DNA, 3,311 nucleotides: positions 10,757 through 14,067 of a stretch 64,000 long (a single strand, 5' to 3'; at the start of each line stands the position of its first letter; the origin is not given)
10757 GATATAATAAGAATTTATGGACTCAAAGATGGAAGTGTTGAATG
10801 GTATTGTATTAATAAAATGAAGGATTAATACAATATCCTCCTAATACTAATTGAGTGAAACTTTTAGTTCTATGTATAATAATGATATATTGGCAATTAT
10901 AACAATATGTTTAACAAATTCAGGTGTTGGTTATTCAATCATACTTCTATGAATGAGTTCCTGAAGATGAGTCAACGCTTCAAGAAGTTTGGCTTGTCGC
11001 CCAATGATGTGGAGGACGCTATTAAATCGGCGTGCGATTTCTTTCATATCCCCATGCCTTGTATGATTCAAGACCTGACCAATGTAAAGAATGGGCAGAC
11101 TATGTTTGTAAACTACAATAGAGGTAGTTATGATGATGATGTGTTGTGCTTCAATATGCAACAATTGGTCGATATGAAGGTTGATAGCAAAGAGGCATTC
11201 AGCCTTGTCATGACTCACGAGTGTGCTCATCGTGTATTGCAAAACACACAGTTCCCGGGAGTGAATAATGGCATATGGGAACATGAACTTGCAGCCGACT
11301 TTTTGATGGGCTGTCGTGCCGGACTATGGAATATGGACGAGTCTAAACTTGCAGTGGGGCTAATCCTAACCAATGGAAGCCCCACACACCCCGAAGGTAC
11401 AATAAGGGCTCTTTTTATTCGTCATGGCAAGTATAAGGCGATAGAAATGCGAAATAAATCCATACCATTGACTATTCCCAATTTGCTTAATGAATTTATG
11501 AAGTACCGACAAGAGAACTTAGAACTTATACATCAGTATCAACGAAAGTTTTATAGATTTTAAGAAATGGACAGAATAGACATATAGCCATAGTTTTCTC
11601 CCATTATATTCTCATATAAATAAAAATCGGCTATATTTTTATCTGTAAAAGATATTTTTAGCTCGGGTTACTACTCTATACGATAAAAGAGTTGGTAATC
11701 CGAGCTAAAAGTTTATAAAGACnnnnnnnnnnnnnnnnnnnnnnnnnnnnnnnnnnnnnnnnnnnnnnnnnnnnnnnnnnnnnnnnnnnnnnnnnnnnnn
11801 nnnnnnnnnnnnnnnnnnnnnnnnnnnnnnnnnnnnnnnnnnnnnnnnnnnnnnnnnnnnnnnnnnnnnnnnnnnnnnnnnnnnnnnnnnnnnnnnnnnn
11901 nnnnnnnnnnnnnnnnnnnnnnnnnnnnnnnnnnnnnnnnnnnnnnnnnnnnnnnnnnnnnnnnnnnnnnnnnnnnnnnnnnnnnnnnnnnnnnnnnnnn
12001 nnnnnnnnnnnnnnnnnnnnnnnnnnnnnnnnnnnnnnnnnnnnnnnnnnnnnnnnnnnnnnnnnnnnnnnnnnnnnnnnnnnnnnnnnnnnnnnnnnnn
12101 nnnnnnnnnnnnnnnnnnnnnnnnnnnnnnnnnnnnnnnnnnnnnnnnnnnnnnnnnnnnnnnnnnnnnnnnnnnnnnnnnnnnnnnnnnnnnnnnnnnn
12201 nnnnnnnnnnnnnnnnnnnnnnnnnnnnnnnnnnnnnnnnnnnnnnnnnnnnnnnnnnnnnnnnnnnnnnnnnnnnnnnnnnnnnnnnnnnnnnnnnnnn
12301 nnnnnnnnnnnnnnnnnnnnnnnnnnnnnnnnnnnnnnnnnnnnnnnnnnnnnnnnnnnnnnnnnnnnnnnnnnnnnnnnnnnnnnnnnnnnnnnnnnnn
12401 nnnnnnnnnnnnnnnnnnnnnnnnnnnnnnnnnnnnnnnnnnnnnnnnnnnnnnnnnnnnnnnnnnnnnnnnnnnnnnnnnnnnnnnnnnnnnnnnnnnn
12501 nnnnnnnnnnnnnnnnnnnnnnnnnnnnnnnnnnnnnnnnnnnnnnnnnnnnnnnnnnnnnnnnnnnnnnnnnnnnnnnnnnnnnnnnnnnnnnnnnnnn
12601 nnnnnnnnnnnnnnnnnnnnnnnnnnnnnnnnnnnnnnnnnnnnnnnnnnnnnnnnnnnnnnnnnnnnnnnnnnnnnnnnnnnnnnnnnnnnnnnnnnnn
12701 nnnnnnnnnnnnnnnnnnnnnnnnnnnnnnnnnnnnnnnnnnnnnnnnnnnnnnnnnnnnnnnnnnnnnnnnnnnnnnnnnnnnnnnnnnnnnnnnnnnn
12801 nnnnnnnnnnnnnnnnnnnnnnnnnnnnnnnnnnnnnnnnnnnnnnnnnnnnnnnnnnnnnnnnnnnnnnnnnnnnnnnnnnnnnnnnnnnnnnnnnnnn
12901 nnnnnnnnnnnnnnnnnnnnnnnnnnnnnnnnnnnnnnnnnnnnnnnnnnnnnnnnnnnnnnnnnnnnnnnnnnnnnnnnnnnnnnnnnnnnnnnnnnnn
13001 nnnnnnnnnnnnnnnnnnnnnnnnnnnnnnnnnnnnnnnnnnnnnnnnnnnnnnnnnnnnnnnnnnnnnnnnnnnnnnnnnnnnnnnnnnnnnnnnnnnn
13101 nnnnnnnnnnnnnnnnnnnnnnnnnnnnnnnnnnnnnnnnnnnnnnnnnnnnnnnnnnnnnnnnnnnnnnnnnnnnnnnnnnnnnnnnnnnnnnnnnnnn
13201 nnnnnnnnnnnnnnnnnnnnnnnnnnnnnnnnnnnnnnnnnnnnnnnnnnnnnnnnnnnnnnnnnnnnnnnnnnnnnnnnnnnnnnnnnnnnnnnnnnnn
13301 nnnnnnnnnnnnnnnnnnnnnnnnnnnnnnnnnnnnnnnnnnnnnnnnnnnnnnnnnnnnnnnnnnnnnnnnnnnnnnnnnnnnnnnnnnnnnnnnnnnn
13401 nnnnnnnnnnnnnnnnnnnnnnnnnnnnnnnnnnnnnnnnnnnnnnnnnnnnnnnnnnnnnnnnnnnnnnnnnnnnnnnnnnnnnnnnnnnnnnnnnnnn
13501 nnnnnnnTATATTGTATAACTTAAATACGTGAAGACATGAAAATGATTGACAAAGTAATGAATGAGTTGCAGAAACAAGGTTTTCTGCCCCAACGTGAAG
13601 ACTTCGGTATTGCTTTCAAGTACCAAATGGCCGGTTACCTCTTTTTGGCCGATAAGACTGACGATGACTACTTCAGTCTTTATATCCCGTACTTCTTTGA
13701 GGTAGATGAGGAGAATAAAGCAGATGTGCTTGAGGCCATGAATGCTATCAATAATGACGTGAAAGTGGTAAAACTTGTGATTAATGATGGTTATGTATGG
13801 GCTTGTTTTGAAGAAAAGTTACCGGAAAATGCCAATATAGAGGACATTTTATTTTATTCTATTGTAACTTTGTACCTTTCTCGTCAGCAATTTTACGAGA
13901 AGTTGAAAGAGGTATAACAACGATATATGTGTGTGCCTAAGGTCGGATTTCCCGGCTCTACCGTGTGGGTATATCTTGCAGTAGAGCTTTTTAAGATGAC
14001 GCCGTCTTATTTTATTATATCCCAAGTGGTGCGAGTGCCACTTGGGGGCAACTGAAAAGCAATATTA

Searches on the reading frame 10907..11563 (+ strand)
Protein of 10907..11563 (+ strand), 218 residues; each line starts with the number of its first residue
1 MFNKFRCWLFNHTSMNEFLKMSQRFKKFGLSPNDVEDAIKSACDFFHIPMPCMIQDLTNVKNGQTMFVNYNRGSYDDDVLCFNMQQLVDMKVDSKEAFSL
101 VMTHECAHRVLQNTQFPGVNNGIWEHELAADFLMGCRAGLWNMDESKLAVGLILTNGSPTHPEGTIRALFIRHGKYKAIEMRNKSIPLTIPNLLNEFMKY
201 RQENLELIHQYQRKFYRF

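Call 3: search_protein_families(library=pfam, proteins=[window:10907-11563:+], max_evalue=0.01)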
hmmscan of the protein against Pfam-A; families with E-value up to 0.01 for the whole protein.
window:10907-11563:+ (218 aa): 0 families

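Call 7: search_protein_families(library=padloc, proteins=[window:10907-11563:+], max_evalue=0.01)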
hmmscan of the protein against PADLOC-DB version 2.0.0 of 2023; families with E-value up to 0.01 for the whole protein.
window:10907-11563:+ (218 aa): 0 families

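Call 8: search_protein_families(library=ncbifam, proteins=[window:10907-11563:+], max_evalue=0.01)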
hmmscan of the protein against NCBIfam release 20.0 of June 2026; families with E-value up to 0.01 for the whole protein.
window:10907-11563:+ (218 aa): 0 families

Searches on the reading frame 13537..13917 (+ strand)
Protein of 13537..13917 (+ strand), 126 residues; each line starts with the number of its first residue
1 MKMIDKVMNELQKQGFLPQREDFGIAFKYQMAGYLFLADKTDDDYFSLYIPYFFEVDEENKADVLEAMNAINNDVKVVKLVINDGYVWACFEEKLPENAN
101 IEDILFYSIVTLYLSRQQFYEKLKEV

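Call 3: search_protein_families(library=pfam, proteins=[window:13537-13917:+], max_evalue=0.01)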
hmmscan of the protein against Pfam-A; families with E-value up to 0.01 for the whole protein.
window:13537-13917:+ (126 aa): 1 family
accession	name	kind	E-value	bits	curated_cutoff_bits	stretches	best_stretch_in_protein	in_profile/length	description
PF10722.14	YbjN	-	0.0058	17.3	22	1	9-88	10-90/126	Putative bacterial sensory transduction regulator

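Call 7: search_protein_families(library=padloc, proteins=[window:13537-13917:+], max_evalue=0.01)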
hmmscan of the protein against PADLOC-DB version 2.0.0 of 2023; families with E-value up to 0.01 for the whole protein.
window:13537-13917:+ (126 aa): 0 families

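Call 8: search_protein_families(library=ncbifam, proteins=[window:13537-13917:+], max_evalue=0.01)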
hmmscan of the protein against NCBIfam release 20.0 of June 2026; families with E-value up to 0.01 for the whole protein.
window:13537-13917:+ (126 aa): 0 families

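Call 20: find_homologous_proteins(query=window:13537-13917:+, max_evalue=0.001)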
Query window:13537-13917:+ (126 aa): 50 proteins with E <= 0.001 among 69 candidates.
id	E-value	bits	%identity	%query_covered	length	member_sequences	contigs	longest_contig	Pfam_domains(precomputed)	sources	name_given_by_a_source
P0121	1.2e-76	273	100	100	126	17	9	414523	-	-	-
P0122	3.2e-74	265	97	100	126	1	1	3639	-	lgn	-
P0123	1.8e-56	207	74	100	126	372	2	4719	-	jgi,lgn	jgi:hypothetical protein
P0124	3.7e-53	197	68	100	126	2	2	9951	-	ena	-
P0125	4.7e-52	193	67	100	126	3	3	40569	-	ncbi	-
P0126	7.7e-52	192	70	99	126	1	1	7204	-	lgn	-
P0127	7.9e-52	192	69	99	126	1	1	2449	-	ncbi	-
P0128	9.7e-52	192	67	100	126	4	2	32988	-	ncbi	-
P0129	1.2e-51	192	69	100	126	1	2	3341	-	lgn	-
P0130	1.1e-50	189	67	99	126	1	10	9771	-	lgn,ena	-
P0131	1.7e-49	185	66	100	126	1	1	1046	-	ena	-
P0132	5.9e-47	177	61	99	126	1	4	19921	-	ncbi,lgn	-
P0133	1.3e-46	176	67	100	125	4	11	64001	-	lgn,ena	-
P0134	4.1e-45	171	63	100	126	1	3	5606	-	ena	-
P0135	5.0e-45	170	63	100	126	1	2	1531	-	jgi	jgi:hypothetical protein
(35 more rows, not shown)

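Call 31: predict_structure(alignment_id=A3)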
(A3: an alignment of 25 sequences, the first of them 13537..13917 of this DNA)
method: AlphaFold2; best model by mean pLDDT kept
length: 126 residues; sequences in the alignment: 25
mean_pLDDT: 91.1   pTM: 0.81
mean pLDDT of the five models: 91.1, 81.3, 65.6, 63.3, 62.3
residues with pLDDT >= 90: 93; 70-90: 33; 50-70: 0; < 50: 0
segments of 3 or more residues with pLDDT < 50: none
pLDDT, mean of each block of 10 residues (from residue 1): 89 92 88 85 86 95 96 90 95 89 93 94 94
secondary structure, 60 per line:
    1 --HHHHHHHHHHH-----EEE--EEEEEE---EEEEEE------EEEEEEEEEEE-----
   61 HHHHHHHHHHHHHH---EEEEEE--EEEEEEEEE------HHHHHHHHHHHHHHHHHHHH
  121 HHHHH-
elements in order: H3-13 E19-21 E24-29 E33-38 E45-55 H61-74 E78-83 E86-94 H101-125

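Call 36: fold_search(model_id=the predicted structure, library=pdb)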
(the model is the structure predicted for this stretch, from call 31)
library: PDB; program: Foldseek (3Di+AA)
matches with E <= 10: 1054; with E <= 0.001: 7
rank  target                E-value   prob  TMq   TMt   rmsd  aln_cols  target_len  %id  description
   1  6vu7_D                5.5e-05  1.00  0.58  0.55   4.8       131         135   16  Crystal structure of YbjN, a putative transcription regulator from E. coli (released 2020-03-11)
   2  6vu7_B                5.9e-05  1.00  0.56  0.51   4.8       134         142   16  Crystal structure of YbjN, a putative transcription regulator from E. coli (released 2020-03-11)
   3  6vu7_C                8.0e-05  1.00  0.57  0.51   4.7       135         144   16  Crystal structure of YbjN, a putative transcription regulator from E. coli (released 2020-03-11)
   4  6vu7_A                1.4e-04  1.00  0.59  0.54   3.9       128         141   16  Crystal structure of YbjN, a putative transcription regulator from E. coli (released 2020-03-11)
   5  5fr7_B                2.0e-04  1.00  0.56  0.50   4.8       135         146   16  Erwinia amylovora AmyR amylovoran repressor, a member of the YbjN protein family (released 2017-01-18)
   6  5fr7_A                4.6e-04  1.00  0.58  0.52   4.0       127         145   15  Erwinia amylovora AmyR amylovoran repressor, a member of the YbjN protein family (released 2017-01-18)
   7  3cxj_A                6.2e-04  1.00  0.63  0.57   4.4       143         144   12  Crystal structure of an uncharacterized protein from Methanothermobacter thermautotrophicus (released 2008-05-13)
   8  2plg_A                1.4e-03  1.00  0.58  0.51   5.0       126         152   13  Crystal structure of T110839 protein from Synechococcus elongatus (released 2007-05-01)
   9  1xkp_B                1.4e-03  1.00  0.63  0.65   4.1       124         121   10  Crystal structure of the virulence factor YopN in complex with its heterodimeric chaperone SycN-YscB (released 2005-03-22)
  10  8q8o_B                2.5e-03  1.00  0.59  0.55   4.2       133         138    8  PA14_16140 protein: the regulator of an operon involved in the biofilm formation in PA14 P. aeruginosa (released 2024-02-28)
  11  1k3s_B                3.4e-03  1.00  0.51  0.59   5.4       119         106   13  Type III Secretion Chaperone SigE (released 2001-11-28)
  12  9ux0_B                4.0e-03  1.00  0.63  0.61   3.7       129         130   18  Crystal structure of the virulence effector VepA in complex with its secretion chaperone VecA (released 2025-06-25)
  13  2bsh_B                4.5e-03  1.00  0.62  0.67   3.4       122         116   11  Crystal structure of the type III secretion chaperone SycT from Yersinia enterocolitica (crystal form 2) (released 2005-08-15)
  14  2bsh_A                4.8e-03  1.00  0.60  0.63   4.8       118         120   11  Crystal structure of the type III secretion chaperone SycT from Yersinia enterocolitica (crystal form 2) (released 2005-08-15)
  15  3kxy_B                4.8e-03  1.00  0.65  0.62   3.8       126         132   11  Crystal Structure of the ExsC-ExsE Complex (released 2010-06-30)
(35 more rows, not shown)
